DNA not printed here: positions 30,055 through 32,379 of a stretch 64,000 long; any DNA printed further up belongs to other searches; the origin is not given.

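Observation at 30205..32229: Unusual 674-aa fusion: DapA-like aldolase + MfnB-like (4-HFC-P synthase family) + TusA-like domain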

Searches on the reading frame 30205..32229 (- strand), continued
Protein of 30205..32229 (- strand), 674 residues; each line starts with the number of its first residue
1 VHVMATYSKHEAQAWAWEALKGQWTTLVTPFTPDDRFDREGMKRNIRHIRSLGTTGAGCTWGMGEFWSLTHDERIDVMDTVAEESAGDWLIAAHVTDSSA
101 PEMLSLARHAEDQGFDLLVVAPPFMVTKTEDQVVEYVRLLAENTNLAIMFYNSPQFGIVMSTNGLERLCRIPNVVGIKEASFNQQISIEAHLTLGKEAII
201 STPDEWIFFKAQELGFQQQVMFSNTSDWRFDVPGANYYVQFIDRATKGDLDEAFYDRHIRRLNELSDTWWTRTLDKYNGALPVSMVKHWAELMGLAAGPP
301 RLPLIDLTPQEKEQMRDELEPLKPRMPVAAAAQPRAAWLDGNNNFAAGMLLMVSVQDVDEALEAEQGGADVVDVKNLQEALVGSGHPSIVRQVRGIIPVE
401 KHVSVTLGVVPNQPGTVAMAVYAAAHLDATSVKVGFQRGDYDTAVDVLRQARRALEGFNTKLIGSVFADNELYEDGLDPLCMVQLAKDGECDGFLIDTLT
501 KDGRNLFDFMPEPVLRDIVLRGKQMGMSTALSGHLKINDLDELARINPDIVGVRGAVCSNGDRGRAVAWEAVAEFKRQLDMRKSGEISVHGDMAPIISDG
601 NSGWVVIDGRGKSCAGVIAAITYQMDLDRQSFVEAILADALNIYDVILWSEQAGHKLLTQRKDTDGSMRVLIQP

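Call 41: list_cluster_members(proteins=[P0002, P0124, P0123, P0121, P0134, P0152, P0309, P0101])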
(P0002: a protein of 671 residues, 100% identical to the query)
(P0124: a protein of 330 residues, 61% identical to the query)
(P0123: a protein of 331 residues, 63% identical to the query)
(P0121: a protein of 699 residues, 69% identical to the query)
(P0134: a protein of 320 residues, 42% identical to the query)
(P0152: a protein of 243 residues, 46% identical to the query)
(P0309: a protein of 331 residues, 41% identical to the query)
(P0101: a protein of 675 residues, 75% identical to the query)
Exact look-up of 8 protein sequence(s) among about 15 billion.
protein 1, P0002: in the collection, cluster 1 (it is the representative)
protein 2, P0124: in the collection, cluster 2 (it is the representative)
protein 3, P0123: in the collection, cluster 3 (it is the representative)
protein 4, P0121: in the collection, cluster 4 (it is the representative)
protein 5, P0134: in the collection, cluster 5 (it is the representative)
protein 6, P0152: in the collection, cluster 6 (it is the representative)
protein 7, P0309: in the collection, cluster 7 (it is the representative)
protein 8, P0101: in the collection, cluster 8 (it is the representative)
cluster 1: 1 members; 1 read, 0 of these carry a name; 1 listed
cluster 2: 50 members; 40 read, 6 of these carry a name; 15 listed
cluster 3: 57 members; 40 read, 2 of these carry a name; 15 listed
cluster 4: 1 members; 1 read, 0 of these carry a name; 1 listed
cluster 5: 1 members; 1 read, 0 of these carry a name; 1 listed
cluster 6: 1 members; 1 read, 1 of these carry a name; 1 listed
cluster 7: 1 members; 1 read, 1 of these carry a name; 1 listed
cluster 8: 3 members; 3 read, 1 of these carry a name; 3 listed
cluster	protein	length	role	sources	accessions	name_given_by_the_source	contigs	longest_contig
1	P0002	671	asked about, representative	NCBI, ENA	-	-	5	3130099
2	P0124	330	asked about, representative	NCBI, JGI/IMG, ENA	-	-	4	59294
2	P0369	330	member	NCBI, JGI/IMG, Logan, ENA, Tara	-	strand:+ start:2886 stop:3878 length:993 start_codon:yes stop_codon:yes gene_type:complete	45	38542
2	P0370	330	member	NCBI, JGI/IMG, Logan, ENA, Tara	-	uncharacterized protein (UPF0264 family)/TusA-related sulfurtransferase | strand:+ start:5205 stop:6197 length:993 start_codon:yes stop_codon:yes gene_type:complete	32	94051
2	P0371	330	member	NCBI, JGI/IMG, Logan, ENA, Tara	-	strand:- start:2320 stop:3312 length:993 start_codon:yes stop_codon:yes gene_type:complete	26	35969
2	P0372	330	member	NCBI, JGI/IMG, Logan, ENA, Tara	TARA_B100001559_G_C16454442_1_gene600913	strand:+ start:464 stop:1456 length:993 start_codon:yes stop_codon:yes gene_type:complete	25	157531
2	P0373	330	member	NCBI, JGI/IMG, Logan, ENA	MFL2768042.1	MAG: (5-formylfuran-3-yl)methyl phosphate synthase [Dehalococcoidia bacterium]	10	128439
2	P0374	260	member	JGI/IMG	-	TusA-related sulfurtransferase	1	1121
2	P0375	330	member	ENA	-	-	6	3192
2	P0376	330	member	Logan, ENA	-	-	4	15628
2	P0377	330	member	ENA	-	-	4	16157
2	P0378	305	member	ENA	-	-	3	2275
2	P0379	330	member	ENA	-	-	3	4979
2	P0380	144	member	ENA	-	-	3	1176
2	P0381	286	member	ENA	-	-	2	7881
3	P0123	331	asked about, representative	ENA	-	-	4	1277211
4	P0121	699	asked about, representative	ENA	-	-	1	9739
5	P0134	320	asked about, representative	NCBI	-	-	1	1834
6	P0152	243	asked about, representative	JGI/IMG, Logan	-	hypothetical protein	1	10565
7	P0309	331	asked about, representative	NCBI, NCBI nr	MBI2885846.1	MAG: dihydrodipicolinate synthase family protein [Chloroflexi bacterium] | dihydrodipicolinate synthase family protein [Chloroflexota bacterium]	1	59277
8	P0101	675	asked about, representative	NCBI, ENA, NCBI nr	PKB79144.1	MAG: hypothetical protein BZY88_15050 [SAR202 cluster bacterium Io17-Chloro-G9]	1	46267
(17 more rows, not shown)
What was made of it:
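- PGAP names the two-domain form '(5-formylfuran-3-yl)methyl phosphate synthase' (call 41).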

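Call 53: find_encoding_contigs(protein=P0271, flank=8000, max_places=2)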
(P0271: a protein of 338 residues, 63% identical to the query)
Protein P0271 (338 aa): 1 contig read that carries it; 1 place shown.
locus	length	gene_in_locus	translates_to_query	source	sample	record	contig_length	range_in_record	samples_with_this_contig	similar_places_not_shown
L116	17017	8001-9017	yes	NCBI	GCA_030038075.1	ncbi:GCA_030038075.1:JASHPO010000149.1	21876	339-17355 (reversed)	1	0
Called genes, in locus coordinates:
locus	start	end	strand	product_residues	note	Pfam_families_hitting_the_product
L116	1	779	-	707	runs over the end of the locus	PF05378:Hydant_A_N, PF01968:Hydantoinase_A, PF19278:Hydant_A_C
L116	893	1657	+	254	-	PF01177:Asp_Glu_race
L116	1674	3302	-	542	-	PF20656:MS_N, PF01274:MS_TIM-barrel, PF20659:MS_C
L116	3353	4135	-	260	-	PF23441:SDR, PF00106:adh_short, PF08659:KR, PF13561:adh_short_C2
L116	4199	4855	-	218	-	PF01144:CoA_trans, PF13336:AcetylCoA_hyd_C (weak)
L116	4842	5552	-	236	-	PF01144:CoA_trans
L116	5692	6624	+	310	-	PF05853:BKACE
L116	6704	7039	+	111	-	PF07883:Cupin_2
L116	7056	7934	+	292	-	PF04199:Cyclase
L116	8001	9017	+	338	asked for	PF00701:DHDPS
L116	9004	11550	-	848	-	-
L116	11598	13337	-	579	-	PF02129:Peptidase_S15, PF08530:PepX_C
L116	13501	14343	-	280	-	PF14518:Haem_oxygenas_2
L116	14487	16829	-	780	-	PF01315:Ald_Xan_dh_C, PF02738:MoCoBD_1, PF20256:MoCoBD_2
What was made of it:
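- Tried and rejected: The nearest standalone aldolase, P0134/P0271 ('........'), is an unlinked paralogue in a catabolic-looking cluster (call 53).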

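Call 54: find_encoding_contigs(protein=P0277, flank=8000, max_places=2)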
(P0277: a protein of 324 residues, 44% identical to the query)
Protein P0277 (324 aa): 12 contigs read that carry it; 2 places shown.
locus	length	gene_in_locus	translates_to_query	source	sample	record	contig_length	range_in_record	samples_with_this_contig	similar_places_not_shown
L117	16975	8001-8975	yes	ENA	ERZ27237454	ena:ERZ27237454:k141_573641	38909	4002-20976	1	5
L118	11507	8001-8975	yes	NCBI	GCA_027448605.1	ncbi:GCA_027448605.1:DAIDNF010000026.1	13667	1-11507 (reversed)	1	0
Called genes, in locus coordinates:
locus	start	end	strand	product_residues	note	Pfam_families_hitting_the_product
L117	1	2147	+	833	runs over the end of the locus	PF13589:HATPase_c_3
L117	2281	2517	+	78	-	-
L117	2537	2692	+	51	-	-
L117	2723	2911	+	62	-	-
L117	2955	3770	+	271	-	PF06044:DpnI, PF17726:DpnI_C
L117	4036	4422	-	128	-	-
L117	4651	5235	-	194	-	PF02441:Flavoprotein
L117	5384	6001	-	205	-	PF06168:DUF981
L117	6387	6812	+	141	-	PF01638:HxlR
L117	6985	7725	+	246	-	PF04476:4HFCP_synth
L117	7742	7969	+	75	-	PF01206:TusA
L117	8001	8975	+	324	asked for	PF00701:DHDPS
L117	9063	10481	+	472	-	PF20695:UbiD_N, PF01977:UbiD, PF20696:UbiD_C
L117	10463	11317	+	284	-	PF01040:UbiA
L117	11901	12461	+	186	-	PF01909:NTP_transf_2, PF18765:Polbeta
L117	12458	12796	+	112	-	PF01934:HepT-like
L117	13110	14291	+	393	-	PF01926:MMR_HSR1, PF02421:FeoB_N (weak), PF08438:YGR210-like_G4, PF02824:TGS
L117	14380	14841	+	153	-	PF00293:NUDIX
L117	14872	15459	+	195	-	PF00085:Thioredoxin, PF13098:Thioredoxin_2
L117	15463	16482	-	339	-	PF13207:AAA_17 (weak)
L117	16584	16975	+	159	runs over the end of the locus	-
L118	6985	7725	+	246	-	PF04476:4HFCP_synth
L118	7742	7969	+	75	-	PF01206:TusA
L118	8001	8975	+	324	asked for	PF00701:DHDPS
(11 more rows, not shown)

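Call 55: find_encoding_contigs(protein=P0309, flank=8000, max_places=2)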
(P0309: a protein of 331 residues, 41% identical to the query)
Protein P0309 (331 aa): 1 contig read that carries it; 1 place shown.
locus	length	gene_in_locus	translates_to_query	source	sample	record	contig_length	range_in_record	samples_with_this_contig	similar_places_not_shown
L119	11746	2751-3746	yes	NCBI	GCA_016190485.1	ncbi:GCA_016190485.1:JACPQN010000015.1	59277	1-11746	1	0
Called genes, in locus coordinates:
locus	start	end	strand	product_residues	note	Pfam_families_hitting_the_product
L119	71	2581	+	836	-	PF26550:Tricorn_2nd, PF07676:PD40, PF26549:Tricorn_N, PF26550:Tricorn_2nd, PF07676:PD40, PF26549:Tricorn_N, PF07676:PD40, PF07676:PD40, +5 more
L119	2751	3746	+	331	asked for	PF00701:DHDPS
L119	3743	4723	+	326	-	PF04476:4HFCP_synth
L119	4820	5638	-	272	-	PF01850:PIN, PF13470:PIN_3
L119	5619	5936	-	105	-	PF01402:RHH_1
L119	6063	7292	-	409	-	PF02771:Acyl-CoA_dh_N, PF02770:Acyl-CoA_dh_M, PF00441:Acyl-CoA_dh_1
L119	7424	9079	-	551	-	PF01642:MM_CoA_mutase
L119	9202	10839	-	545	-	PF00496:SBP_bac_5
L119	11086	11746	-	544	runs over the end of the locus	PF00496:SBP_bac_5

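Call 57: find_encoding_contigs(protein=P0280, flank=9000, max_places=1)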
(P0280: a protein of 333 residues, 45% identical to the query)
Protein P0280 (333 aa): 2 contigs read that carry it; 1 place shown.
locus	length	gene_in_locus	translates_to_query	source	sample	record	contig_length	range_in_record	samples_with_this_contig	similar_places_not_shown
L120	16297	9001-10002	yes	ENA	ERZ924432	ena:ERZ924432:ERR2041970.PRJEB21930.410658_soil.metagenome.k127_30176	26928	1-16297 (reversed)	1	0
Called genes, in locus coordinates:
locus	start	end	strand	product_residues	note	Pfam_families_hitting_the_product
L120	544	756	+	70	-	-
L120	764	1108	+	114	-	-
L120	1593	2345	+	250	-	-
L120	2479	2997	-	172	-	PF01170:UPF0020, PF13649:Methyltransf_25 (weak)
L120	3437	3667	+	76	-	-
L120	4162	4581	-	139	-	PF07366:SnoaL, PF12680:SnoaL_2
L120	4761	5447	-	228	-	PF00583:Acetyltransf_1 (faint)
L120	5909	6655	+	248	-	PF01209:Ubie_methyltran (weak), PF13489:Methyltransf_23, PF13847:Methyltransf_31, PF08241:Methyltransf_11, PF08242:Methyltransf_12, PF13649:Methyltransf_25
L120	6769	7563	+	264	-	PF00583:Acetyltransf_1 (weak)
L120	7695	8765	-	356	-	PF08240:ADH_N, PF00107:ADH_zinc_N, PF13602:ADH_zinc_N_2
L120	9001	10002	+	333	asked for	PF00701:DHDPS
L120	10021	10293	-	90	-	PF01206:TusA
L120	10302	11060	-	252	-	PF04476:4HFCP_synth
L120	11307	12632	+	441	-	PF00285:Citrate_synt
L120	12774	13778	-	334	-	PF01063:Aminotran_4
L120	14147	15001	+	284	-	PF01558:POR, PF00037:Fer4 (weak), PF12797:Fer4_2 (faint), PF12837:Fer4_6 (faint), PF13237:Fer4_10 (weak), PF14697:Fer4_21, PF25160:LdpA_Fe-S-bd (weak), PF12838:Fer4_7 (weak)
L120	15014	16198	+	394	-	PF01855:POR_N, PF02780:Transketolase_C (weak), PF17147:PFOR_II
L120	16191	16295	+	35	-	?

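Call 58: find_encoding_contigs(protein=P0275, flank=9000, max_places=1)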
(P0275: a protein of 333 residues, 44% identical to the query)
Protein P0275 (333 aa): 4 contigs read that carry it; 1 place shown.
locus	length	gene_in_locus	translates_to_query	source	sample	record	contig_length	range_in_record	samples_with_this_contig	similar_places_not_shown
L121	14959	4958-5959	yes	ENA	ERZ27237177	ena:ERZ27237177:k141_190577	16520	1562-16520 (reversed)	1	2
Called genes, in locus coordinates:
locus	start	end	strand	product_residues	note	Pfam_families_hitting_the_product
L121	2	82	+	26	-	?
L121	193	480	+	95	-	-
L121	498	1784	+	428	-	PF01841:Transglut_core (weak)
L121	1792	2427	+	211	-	PF00730:HhH-GPD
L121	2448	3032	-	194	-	PF02441:Flavoprotein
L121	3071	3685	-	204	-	PF06168:DUF981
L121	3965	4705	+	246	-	PF04476:4HFCP_synth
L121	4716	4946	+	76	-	PF01206:TusA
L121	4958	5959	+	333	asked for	PF00701:DHDPS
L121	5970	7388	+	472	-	PF20695:UbiD_N, PF01977:UbiD, PF20696:UbiD_C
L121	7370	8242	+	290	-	PF01040:UbiA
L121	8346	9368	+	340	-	PF13207:AAA_17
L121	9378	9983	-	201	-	PF00085:Thioredoxin, PF13098:Thioredoxin_2 (weak)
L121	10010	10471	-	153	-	PF00293:NUDIX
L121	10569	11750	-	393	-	PF01926:MMR_HSR1, PF02421:FeoB_N (weak), PF08438:YGR210-like_G4, PF02824:TGS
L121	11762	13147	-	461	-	PF13520:AA_permease_2, PF00324:AA_permease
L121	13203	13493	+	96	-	-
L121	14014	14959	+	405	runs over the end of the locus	PF05048:NosD (faint), PF07602:DUF1565, PF22842:Pel9A-like_beta_helix, PF13229:Beta_helix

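Call 59: find_encoding_contigs(protein=P0282, flank=9000, max_places=1)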
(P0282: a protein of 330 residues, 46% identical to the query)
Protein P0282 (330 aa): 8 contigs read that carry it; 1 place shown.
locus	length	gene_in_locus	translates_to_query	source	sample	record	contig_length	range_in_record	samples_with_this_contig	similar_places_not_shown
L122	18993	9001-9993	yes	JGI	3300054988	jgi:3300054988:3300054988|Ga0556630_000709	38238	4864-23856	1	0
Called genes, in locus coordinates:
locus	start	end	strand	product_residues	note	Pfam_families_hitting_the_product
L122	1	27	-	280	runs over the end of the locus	-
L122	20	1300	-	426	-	PF03453:MoeA_N, PF00994:MoCF_biosynth, PF03454:MoeA_C (faint)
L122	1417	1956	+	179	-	PF01965:DJ-1_PfpI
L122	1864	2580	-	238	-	-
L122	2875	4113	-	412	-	PF01425:Amidase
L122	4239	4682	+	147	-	PF04073:tRNA_edit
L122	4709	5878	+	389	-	PF04075:F420H2_quin_red (weak), PF01209:Ubie_methyltran (weak), PF13489:Methyltransf_23, PF08241:Methyltransf_11, PF08242:Methyltransf_12, PF13649:Methyltransf_25, PF13847:Methyltransf_31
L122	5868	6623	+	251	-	PF00535:Glycos_transf_2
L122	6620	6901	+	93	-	-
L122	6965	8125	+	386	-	PF07690:MFS_1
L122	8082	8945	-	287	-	PF01040:UbiA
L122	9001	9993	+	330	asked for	PF00701:DHDPS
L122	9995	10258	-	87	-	-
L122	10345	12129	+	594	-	PF02776:TPP_enzyme_N, PF02775:TPP_enzyme_C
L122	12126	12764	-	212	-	PF03587:EMG1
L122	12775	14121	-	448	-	PF00291:PALP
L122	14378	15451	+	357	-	PF07690:MFS_1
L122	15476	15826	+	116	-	PF00355:Rieske, PF13806:Rieske_2 (weak)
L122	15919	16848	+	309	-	PF00924:MS_channel_2nd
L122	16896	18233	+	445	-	PF00083:Sugar_tr, PF07690:MFS_1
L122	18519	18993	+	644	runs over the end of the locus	PF00324:AA_permease, PF13520:AA_permease_2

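Call 60: find_encoding_contigs(protein=P0301, flank=9000, max_places=1)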
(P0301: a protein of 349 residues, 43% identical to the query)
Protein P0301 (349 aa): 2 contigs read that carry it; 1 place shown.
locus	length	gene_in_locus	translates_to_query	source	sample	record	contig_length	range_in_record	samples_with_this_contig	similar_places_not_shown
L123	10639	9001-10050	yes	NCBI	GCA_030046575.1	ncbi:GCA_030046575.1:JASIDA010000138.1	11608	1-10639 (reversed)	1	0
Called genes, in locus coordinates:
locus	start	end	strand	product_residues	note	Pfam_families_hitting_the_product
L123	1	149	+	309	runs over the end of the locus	PF00762:Ferrochelatase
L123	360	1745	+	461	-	-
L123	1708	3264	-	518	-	PF02770:Acyl-CoA_dh_M, PF00441:Acyl-CoA_dh_1, PF08028:Acyl-CoA_dh_2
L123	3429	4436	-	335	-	PF08240:ADH_N, PF00107:ADH_zinc_N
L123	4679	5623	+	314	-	-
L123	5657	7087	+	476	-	PF10009:DUF2252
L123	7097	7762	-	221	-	PF24838:8xMP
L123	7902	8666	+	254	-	PF04476:4HFCP_synth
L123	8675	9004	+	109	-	PF01206:TusA (weak)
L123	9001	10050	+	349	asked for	PF00701:DHDPS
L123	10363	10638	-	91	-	?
